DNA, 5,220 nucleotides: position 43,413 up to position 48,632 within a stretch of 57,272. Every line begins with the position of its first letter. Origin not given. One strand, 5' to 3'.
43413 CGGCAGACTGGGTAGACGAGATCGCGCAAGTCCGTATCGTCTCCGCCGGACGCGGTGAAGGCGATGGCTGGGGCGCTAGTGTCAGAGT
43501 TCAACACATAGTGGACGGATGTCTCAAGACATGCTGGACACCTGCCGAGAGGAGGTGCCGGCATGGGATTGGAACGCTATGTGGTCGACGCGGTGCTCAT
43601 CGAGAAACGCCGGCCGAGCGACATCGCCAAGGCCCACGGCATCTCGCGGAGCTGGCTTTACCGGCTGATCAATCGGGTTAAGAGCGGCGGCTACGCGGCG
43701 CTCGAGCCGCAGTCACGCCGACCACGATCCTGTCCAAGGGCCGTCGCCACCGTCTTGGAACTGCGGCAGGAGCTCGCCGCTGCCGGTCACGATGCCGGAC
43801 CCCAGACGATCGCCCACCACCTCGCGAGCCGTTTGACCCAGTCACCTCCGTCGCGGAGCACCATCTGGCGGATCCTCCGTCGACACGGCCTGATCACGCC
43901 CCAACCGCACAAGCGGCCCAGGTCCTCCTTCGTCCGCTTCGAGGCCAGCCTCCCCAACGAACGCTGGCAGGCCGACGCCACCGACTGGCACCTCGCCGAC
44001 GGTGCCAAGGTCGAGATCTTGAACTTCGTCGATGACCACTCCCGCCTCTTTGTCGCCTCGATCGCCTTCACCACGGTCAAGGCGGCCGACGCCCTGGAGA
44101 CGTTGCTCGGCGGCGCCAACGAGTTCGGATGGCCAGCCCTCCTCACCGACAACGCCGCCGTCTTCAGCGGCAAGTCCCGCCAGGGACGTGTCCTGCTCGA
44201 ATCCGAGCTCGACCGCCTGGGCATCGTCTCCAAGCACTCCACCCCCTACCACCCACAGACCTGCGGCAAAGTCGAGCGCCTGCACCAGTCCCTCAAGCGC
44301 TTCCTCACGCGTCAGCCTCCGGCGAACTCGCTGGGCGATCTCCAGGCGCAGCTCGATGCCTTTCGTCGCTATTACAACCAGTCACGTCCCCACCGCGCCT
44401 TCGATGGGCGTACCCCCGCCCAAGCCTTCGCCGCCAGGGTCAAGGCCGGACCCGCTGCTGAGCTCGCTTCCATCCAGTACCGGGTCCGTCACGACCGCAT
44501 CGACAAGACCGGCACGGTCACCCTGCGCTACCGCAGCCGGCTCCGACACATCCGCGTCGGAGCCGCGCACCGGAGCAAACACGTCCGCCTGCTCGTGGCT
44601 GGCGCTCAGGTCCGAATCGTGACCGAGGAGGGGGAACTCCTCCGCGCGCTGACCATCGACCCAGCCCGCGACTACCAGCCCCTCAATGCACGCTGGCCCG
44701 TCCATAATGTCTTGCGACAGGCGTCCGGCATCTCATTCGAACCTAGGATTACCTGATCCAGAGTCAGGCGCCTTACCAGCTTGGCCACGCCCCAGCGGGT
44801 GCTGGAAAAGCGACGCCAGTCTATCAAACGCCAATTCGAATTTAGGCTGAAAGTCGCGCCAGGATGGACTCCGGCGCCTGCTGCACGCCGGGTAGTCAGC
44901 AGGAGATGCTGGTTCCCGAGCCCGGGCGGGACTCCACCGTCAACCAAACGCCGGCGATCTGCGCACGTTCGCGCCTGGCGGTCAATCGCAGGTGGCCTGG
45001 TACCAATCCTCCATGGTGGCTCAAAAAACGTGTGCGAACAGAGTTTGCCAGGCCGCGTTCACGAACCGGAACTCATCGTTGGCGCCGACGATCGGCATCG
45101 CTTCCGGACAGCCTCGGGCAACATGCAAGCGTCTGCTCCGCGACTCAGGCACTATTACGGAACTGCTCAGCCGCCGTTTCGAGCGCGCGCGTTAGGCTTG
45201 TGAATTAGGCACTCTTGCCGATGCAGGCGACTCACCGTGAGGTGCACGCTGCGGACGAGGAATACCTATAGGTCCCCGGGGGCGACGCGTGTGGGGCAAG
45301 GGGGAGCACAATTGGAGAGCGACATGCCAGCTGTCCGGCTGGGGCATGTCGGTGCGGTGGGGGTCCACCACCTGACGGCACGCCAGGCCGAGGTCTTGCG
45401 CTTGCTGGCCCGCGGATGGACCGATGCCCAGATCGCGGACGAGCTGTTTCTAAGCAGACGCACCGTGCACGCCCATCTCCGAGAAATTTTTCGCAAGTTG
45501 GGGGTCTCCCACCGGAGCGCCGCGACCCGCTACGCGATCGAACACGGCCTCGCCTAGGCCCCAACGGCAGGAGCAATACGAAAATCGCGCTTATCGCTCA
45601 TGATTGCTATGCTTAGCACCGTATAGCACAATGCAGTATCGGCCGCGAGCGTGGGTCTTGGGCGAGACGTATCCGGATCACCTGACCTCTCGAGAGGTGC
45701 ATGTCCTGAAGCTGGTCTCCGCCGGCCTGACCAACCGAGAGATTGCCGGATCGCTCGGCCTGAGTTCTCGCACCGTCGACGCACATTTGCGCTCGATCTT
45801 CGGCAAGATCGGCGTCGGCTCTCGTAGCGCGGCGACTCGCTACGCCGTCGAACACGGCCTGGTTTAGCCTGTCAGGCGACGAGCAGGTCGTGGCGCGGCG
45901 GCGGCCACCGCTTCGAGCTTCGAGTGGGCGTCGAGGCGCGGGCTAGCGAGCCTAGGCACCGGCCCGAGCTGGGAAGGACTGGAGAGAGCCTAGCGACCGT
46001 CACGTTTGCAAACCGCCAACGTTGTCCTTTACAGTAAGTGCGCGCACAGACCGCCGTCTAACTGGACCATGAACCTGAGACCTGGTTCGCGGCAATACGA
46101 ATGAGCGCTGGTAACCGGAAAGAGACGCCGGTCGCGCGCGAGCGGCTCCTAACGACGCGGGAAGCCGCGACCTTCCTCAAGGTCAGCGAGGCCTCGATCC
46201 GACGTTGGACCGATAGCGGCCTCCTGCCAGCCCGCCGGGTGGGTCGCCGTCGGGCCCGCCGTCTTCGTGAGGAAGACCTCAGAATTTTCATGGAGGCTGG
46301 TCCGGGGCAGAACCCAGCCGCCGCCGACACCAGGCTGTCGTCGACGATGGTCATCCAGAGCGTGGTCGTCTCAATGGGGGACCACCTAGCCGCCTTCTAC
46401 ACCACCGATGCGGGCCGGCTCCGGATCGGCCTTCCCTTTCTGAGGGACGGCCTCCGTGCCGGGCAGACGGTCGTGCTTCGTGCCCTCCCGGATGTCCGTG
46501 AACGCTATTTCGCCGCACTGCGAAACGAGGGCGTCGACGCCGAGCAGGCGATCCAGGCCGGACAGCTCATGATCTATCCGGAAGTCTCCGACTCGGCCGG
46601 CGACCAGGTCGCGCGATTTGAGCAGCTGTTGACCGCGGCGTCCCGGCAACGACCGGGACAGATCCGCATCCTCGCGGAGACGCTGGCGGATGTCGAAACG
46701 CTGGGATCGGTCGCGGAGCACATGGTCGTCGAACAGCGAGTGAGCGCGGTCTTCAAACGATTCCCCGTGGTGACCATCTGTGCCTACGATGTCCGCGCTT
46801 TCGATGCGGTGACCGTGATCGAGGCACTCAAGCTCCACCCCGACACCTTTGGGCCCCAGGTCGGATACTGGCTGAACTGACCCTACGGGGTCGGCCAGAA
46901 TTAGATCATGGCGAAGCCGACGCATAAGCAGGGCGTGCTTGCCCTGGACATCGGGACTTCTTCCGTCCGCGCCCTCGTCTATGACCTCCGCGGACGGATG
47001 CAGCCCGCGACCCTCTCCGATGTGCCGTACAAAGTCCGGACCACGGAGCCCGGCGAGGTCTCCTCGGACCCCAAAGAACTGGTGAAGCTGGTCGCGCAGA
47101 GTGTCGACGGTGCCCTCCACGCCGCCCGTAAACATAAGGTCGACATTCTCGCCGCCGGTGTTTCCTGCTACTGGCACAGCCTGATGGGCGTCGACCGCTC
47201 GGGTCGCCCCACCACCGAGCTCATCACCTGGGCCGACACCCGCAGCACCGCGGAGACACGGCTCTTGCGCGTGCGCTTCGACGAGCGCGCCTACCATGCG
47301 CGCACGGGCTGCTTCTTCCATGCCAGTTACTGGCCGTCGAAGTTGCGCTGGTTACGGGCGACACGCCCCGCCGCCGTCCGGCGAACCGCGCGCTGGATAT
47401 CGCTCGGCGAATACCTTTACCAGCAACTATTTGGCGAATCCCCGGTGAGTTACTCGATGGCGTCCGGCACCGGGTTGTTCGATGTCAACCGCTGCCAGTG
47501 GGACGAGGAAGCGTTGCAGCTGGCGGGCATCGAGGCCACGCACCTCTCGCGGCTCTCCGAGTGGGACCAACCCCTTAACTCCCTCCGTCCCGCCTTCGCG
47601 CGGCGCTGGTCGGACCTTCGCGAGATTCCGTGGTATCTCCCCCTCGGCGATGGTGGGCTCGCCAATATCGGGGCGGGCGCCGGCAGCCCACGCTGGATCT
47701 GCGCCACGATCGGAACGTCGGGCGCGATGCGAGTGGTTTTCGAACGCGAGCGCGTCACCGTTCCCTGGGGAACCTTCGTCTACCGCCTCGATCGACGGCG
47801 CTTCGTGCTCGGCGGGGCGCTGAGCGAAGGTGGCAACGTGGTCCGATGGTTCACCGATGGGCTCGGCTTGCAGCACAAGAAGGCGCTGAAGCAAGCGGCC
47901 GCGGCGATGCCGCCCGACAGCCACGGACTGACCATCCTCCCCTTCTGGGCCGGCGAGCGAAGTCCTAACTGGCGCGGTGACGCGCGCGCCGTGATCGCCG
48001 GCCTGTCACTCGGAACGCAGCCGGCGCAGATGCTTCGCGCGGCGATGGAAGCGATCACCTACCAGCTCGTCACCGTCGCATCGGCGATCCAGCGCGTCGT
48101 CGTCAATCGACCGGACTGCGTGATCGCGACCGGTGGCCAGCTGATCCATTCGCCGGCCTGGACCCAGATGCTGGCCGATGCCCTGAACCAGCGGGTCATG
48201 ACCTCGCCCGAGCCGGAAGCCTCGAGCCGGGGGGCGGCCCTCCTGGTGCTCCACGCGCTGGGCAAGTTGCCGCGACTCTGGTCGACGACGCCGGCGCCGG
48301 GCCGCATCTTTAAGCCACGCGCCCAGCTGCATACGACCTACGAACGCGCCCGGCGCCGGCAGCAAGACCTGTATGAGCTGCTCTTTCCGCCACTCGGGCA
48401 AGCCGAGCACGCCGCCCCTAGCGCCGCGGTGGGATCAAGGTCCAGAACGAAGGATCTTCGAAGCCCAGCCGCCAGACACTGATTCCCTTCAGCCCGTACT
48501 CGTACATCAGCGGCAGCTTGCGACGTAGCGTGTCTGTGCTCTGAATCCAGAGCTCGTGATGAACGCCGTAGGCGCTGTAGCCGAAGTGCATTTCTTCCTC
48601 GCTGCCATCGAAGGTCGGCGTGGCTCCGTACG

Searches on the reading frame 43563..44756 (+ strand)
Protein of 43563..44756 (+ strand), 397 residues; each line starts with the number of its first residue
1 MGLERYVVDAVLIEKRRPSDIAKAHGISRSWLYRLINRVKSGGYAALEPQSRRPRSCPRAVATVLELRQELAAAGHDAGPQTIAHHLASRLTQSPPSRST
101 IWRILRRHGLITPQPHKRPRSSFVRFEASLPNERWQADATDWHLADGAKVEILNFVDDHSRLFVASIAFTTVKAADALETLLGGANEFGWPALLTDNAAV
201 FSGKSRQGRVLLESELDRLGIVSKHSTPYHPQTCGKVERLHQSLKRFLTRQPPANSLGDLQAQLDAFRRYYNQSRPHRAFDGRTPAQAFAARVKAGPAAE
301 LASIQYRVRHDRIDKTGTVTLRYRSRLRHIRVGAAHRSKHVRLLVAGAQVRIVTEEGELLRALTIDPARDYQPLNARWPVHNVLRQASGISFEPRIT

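Call 53: search_protein_families(library=pfam, proteins=[window:43563-44756:+], max_evalue=0.001)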
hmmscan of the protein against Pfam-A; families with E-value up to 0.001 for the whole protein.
window:43563-44756:+ (397 aa): 7 families
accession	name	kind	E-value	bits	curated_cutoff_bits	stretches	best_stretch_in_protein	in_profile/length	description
PF13683.12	rve_3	-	4.1e-16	58.9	26.5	1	220-285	2-67/67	Integrase core domain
PF13565.12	HTH_32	-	3.6e-10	40.7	33.7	1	32-105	2-73/73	Homeodomain-like domain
PF13384.12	HTH_23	-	8e-08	32.3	24.6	1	15-47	17-49/50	Homeodomain-like domain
PF13551.12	HTH_29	-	1.8e-07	31.5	28.1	1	15-55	11-54/64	Winged helix-turn helix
PF00665.32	rve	-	8.5e-07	29.6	32.6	1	130-231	3-102/102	Integrase core domain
PF13518.12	HTH_28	-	1.5e-06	28.6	25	1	16-55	13-52/52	Helix-turn-helix domain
PF01498.24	HTH_Tnp_Tc3_2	-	0.00027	21.6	31.5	0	80-119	12-53/72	Transposase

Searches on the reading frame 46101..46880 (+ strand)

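Call 54: search_protein_families(library=pfam, proteins=[window:46101-46880:+], max_evalue=0.001)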
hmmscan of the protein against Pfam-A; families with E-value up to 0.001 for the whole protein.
window:46101-46880:+ (259 aa): 4 families
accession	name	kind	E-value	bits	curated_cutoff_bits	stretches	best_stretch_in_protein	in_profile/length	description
PF14417.12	MEDS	-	7.7e-25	88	29.8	1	94-247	1-161/161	MEDS: MEthanogen/methylotroph, DcmR Sensory domain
PF12728.13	HTH_17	-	4e-13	49.9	27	1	16-66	1-49/51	Helix-turn-helix domain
PF13411.12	MerR_1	-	5.3e-05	23.7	21.6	1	18-61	2-44/69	MerR HTH family regulatory protein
PF00376.29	MerR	-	0.00013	22.1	28.2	1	18-51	1-36/38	MerR family regulatory protein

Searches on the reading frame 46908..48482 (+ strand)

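Call 54: search_protein_families(library=pfam, proteins=[window:46908-48482:+], max_evalue=0.001)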
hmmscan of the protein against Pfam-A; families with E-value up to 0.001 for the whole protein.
window:46908-48482:+ (524 aa): 2 families
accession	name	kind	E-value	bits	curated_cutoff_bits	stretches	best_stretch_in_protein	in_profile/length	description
PF00370.27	FGGY_N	-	5.7e-38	131.3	28.8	1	10-255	2-245/245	FGGY family of carbohydrate kinases, N-terminal domain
PF02782.22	FGGY_C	-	2.2e-26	93.3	27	1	266-450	3-197/198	FGGY family of carbohydrate kinases, C-terminal domain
